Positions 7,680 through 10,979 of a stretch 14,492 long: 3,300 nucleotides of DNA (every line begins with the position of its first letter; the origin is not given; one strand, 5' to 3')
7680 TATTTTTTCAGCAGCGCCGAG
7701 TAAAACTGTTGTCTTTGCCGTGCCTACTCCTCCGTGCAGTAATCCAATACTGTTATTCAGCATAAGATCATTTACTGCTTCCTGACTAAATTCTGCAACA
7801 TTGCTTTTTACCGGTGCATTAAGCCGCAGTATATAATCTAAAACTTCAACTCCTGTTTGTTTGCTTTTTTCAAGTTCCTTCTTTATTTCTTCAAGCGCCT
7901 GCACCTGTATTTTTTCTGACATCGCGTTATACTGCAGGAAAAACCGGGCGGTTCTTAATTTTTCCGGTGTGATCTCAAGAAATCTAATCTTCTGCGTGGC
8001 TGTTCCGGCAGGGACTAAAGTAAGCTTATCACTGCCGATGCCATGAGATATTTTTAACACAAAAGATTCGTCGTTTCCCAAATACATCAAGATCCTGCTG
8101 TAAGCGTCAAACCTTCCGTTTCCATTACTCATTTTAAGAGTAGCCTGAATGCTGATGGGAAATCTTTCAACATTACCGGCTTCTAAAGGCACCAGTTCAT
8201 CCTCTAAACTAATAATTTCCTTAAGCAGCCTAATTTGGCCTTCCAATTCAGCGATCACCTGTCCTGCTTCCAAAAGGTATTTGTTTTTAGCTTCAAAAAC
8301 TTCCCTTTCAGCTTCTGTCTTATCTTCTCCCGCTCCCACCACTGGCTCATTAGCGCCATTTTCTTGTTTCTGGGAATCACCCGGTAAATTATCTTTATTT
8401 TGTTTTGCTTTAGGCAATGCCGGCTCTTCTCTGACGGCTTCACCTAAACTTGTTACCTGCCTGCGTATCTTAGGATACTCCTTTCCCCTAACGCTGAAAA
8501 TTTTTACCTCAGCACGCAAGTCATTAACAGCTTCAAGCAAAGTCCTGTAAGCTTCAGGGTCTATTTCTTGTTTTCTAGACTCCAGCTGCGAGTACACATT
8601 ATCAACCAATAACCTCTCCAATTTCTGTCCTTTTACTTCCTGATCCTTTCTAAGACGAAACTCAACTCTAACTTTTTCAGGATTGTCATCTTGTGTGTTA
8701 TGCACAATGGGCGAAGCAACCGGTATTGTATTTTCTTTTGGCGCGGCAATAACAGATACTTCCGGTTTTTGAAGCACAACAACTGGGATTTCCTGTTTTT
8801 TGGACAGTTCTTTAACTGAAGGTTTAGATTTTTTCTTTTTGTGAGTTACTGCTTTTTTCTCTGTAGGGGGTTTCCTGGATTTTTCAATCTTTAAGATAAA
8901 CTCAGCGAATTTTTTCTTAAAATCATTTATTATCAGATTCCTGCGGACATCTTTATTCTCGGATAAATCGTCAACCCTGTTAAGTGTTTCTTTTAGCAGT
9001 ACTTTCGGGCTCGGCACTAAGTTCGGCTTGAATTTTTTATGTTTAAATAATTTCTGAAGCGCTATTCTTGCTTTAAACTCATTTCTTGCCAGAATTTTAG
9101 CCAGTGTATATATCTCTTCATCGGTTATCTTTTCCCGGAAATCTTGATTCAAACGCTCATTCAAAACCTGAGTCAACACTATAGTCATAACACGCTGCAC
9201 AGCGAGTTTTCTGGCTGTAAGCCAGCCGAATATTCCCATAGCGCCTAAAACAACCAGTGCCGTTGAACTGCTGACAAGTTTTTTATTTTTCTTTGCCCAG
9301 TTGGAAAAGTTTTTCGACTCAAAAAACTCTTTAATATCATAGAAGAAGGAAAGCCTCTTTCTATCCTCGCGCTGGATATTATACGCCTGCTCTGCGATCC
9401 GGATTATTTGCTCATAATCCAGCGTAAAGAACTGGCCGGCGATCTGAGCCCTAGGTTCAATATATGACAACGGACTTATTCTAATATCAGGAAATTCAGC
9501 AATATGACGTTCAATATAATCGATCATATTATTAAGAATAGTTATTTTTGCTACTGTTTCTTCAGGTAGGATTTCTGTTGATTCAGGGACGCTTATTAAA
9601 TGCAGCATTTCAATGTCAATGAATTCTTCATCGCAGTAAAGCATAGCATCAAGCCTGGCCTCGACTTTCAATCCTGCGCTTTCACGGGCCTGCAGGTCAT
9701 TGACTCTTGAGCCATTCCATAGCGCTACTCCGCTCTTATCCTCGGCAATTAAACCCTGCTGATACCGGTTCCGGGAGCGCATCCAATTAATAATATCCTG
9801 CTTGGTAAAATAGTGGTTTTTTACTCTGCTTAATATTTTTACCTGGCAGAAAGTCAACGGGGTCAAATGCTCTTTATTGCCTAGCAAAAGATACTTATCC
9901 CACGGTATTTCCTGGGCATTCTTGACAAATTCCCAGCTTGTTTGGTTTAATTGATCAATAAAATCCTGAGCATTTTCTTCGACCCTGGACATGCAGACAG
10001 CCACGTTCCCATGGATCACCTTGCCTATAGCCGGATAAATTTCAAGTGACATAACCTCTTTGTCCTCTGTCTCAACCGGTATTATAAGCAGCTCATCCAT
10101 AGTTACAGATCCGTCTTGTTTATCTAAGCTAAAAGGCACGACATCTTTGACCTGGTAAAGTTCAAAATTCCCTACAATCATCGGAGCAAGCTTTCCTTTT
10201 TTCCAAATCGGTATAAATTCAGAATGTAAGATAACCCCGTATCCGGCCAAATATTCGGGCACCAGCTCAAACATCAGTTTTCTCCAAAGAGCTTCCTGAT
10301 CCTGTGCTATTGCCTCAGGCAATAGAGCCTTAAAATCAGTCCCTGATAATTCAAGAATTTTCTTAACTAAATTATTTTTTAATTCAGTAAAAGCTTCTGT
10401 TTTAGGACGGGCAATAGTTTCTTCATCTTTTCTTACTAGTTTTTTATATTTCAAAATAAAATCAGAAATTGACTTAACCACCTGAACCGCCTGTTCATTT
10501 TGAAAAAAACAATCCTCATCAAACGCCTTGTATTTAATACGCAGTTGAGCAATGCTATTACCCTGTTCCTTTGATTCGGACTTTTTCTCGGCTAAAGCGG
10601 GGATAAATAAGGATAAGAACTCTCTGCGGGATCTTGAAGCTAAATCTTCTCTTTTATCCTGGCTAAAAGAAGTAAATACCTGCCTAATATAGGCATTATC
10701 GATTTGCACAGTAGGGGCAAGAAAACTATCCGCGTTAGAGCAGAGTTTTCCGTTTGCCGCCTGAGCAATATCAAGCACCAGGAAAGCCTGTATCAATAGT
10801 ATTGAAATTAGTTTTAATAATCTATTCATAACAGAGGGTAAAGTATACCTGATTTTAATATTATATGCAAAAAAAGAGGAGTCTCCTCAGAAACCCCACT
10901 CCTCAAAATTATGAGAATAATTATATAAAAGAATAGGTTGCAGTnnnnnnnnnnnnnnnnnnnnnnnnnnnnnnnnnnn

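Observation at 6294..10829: Membrane-anchored 1511-aa Upf1/DNA2-like SF1 helicase with a large predicted extracytoplasmic N-terminal domain: candidate novel sensor-helicase or defence protein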

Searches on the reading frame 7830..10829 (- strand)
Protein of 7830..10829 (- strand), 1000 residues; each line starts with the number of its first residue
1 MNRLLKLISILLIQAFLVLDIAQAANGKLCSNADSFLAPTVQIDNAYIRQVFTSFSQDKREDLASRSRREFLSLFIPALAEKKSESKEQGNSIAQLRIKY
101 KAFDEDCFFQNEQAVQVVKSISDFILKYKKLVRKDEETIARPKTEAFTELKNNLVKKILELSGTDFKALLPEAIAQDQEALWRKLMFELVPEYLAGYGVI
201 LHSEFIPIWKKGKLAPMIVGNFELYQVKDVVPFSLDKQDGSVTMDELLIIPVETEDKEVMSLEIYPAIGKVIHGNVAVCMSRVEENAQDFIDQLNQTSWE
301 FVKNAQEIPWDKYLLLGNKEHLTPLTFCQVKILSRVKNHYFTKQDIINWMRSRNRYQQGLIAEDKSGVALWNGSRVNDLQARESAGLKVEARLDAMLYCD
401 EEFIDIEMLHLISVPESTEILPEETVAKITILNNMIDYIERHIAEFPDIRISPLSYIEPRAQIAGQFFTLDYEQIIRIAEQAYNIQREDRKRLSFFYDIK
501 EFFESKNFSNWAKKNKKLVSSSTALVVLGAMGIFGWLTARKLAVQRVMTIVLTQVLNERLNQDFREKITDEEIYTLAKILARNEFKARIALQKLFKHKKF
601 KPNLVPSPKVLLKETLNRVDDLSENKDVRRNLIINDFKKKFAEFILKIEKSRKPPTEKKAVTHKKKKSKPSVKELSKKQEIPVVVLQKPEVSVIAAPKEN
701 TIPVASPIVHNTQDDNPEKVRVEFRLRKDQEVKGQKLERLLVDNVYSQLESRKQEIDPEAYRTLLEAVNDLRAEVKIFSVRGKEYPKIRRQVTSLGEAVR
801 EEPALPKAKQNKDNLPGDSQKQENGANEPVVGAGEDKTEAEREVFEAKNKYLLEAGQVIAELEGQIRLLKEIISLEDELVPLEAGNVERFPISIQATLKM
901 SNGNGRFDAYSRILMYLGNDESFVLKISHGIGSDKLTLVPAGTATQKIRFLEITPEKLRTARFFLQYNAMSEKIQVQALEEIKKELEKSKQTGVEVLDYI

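Call 25: search_protein_representatives(protein=window:7830-10829:-)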
Query: 1000 residues. Proteins with E-value up to 0.001 (for the whole library): 6; up to 1e-10: 1; up to 1e-30: 1. The best 6 are listed.
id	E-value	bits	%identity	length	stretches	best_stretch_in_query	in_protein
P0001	0.0e+00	2182.5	100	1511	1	1-1000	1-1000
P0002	1.8e-09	52.9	22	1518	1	78-499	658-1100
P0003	3.5e-08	48.6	25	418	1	379-613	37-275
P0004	2.8e-06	42.3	21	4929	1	92-484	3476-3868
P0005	3.6e-06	42.0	34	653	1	864-1000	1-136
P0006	7.2e-04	34.4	21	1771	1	93-478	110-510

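Call 29: search_protein_families(library=pfam, proteins=[P0002, P0003, P0004, P0005, P0006], max_evalue=0.01)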
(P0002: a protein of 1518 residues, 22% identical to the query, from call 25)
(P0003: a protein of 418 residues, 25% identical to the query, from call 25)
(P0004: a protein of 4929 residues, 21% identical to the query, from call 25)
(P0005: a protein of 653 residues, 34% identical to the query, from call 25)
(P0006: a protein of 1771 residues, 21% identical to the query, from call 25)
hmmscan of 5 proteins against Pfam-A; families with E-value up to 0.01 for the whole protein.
P0002 (1518 aa): 1 family
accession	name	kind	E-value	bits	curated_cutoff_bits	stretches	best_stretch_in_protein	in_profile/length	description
PF04187.18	Cofac_haem_bdg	-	4e-05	24.1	27.7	1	312-480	63-202/213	Haem-binding uptake, Tiki superfamily, ChaN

P0003 (418 aa): 0 families

P0004 (4929 aa): 9 families
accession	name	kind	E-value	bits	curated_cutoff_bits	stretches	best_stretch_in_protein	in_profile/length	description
PF01135.25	PCMT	-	2.5e-37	129.1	20.3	1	1304-1457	19-175/210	Protein-L-isoaspartate(D-aspartate) O-methyltransferase (PCMT)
PF02390.23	Methyltransf_4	-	7.6e-14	52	24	1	7-65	2-60/173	Putative methyltransferase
PF13847.12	Methyltransf_31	-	4.4e-07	30.1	27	1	1356-1431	1-81/145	Methyltransferase domain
PF13489.12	Methyltransf_23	-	1.1e-05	25.7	27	1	1354-1453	18-116/164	Methyltransferase domain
PF00398.26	RrnaAD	-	1.2e-05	25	24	1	1343-1415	15-85/263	Ribosomal RNA adenine dimethylase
PF13545.12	HTH_Crp_2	-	5.2e-05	23.6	27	1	4344-4378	22-56/70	Crp-like helix-turn-helix domain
PF08242.18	Methyltransf_12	-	7.4e-05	23.8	30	0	1363-1431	1-72/98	Methyltransferase domain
PF12847.13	Methyltransf_18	-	0.00012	22.5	27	1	1352-1430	8-88/151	Methyltransferase domain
PF08241.18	Methyltransf_11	-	0.00043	21.3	21.2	1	1363-1432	1-68/95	Methyltransferase domain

P0005 (653 aa): 3 families
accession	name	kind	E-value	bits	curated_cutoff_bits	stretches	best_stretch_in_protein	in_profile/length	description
PF13087.12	AAA_12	-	1.6e-16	60.9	27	1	371-594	1-194/195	AAA domain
PF13086.12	AAA_11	-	8.3e-10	39.3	27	1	150-239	6-109/257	AAA domain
PF13245.12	AAA_19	-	3.4e-05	24.5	25.1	1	157-328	7-129/134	AAA domain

P0006 (1771 aa): 0 families

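Call 30: list_cluster_members(proteins=[P0002, P0003, P0004, P0005, P0006])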
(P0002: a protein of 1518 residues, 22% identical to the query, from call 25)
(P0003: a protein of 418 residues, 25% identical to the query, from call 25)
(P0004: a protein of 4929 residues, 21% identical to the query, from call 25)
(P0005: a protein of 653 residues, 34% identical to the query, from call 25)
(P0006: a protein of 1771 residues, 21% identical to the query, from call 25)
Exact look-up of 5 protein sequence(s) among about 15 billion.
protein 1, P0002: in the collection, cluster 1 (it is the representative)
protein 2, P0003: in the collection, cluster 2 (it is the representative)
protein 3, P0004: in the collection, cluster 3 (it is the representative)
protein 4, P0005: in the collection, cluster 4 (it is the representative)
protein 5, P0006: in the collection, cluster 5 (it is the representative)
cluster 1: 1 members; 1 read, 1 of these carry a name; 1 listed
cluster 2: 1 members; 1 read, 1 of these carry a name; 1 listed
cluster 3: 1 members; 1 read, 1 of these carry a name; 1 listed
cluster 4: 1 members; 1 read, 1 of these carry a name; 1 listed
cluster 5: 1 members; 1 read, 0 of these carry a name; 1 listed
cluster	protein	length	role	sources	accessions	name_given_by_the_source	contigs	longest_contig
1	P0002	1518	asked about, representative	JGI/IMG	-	hypothetical protein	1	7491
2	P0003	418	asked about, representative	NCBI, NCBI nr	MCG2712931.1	MAG: hypothetical protein L6416_11510, partial [Candidatus Omnitrophica bacterium] | hypothetical protein [Candidatus Omnitrophota bacterium]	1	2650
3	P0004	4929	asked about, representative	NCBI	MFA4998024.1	MAG: rRNA adenine N-6-methyltransferase family protein, partial [Bacteroidales bacterium]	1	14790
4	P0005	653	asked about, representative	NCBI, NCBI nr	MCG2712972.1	MAG: DEAD/DEAH box helicase, partial [Candidatus Omnitrophica bacterium] | DEAD/DEAH box helicase [Candidatus Omnitrophota bacterium]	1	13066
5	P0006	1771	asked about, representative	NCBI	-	-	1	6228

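Call 31: find_encoding_contigs(protein=P0005, flank=10000)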
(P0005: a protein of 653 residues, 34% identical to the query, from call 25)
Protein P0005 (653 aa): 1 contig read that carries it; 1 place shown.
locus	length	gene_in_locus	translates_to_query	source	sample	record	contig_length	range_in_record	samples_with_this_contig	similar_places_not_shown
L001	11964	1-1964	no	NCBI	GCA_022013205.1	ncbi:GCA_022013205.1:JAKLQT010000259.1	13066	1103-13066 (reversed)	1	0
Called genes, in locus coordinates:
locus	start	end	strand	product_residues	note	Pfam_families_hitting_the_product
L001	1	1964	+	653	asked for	PF13086:AAA_11 (faint), PF13087:AAA_12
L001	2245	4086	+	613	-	PF09084:NMT1 (weak)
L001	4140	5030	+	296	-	PF00092:VWA, PF13519:VWA_2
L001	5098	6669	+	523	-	PF00691:OmpA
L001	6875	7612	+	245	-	-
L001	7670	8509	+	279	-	-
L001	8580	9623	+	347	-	-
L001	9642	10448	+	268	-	PF00528:BPD_transp_1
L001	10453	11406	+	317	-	PF00005:ABC_tran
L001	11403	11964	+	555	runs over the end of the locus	PF00004:AAA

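Call 32: find_encoding_contigs(protein=P0003, flank=10000)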
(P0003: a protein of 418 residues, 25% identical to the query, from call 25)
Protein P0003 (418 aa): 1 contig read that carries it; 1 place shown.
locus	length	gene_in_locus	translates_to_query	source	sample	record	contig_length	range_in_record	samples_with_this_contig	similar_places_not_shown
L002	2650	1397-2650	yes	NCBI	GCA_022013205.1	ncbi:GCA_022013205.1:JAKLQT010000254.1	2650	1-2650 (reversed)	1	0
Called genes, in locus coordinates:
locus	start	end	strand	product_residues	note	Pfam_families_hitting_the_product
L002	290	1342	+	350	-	-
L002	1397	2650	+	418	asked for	?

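Call 100: find_encoding_contigs(protein=P0006, flank=3000, max_places=2)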
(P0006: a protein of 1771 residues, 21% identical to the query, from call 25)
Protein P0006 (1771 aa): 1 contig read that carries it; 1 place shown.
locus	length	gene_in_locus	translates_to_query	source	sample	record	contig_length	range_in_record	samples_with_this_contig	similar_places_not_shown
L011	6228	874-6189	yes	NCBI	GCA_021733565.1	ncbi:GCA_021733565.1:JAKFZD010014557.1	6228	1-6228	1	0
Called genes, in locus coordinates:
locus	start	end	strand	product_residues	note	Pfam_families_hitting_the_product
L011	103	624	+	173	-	PF00578:AhpC-TSA, PF08534:Redoxin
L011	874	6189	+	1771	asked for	-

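Call 101: find_encoding_contigs(protein=P0002, flank=3000, max_places=2)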
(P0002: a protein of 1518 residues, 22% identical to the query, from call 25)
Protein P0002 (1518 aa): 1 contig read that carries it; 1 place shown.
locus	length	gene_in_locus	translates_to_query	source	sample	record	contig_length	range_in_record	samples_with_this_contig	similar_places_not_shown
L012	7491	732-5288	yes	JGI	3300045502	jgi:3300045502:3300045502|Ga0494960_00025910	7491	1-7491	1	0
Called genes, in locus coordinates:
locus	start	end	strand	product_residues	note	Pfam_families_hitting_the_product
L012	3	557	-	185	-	?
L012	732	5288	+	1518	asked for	-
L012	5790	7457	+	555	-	PF13518:HTH_28 (weak), PF13565:HTH_32 (weak)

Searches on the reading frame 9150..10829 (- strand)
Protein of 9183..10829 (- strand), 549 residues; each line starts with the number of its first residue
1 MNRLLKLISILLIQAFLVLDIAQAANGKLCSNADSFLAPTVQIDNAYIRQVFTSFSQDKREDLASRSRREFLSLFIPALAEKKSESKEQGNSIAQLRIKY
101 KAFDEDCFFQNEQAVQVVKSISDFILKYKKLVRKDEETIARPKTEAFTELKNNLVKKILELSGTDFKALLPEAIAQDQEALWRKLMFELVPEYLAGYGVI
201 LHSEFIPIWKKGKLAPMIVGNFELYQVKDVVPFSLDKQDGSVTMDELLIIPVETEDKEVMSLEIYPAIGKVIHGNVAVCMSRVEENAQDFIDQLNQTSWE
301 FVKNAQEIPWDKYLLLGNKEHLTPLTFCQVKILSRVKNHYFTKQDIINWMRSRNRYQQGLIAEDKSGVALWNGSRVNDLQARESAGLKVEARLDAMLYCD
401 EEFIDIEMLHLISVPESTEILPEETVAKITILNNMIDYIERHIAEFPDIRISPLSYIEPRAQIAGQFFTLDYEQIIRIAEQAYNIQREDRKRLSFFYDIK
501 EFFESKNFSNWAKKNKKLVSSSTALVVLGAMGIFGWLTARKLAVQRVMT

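Call 24: predict_structure(protein=window:9183-10829:-)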
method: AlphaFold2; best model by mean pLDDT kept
length: 549 residues; sequences in the alignment: 1
mean_pLDDT: 36.9   pTM: 0.26
mean pLDDT of the five models: 36.9, 31.0, 31.0, 30.9, 30.8
residues with pLDDT >= 90: 0; 70-90: 0; 50-70: 59; < 50: 490
segments of 3 or more residues with pLDDT < 50: 1-49, 60-72, 94-96, 98-122, 131-143, 164-176, 186-549
pLDDT, mean of each block of 10 residues (from residue 1): 38 37 32 32 47 56 44 55 57 48 36 45 50 40 51 56 48 46 50 41 32 30 33 28 28 30 25 26 33 33 31 29 27 26 34 31 28 31 32 25 25 31 34 38 35 29 30 40 38 41 43 43 37 39 29
secondary structure, 60 per line:
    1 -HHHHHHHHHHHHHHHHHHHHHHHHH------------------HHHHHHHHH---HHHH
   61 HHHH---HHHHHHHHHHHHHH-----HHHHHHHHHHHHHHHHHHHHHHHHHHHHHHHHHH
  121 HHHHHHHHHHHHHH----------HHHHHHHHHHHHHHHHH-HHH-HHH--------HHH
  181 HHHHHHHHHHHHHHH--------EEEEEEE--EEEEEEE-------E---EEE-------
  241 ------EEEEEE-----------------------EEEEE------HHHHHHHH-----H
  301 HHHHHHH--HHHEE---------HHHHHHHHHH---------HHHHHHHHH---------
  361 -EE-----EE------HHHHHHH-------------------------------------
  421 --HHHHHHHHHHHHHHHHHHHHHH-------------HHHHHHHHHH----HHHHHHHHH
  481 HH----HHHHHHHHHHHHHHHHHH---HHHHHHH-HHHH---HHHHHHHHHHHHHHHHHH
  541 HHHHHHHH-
elements in order: H2-26 H45-53 H57-64 H68-81 H87-134 H145-161 H178-195 E204-210 E213-219 E231-233 E247-252 E276-280 H287-294 H300-307 H324-333 H343-351 H377-383 H423-444 H458-467 H472-482 H487-504 H508-514 H516-519 H523-548

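Call 42: find_homologous_proteins(query=A2, max_evalue=0.01)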
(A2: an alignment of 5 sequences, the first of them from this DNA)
Query A2 (5 sequences): 8000 candidates shared short words with the query, none scored E <= 0.01.
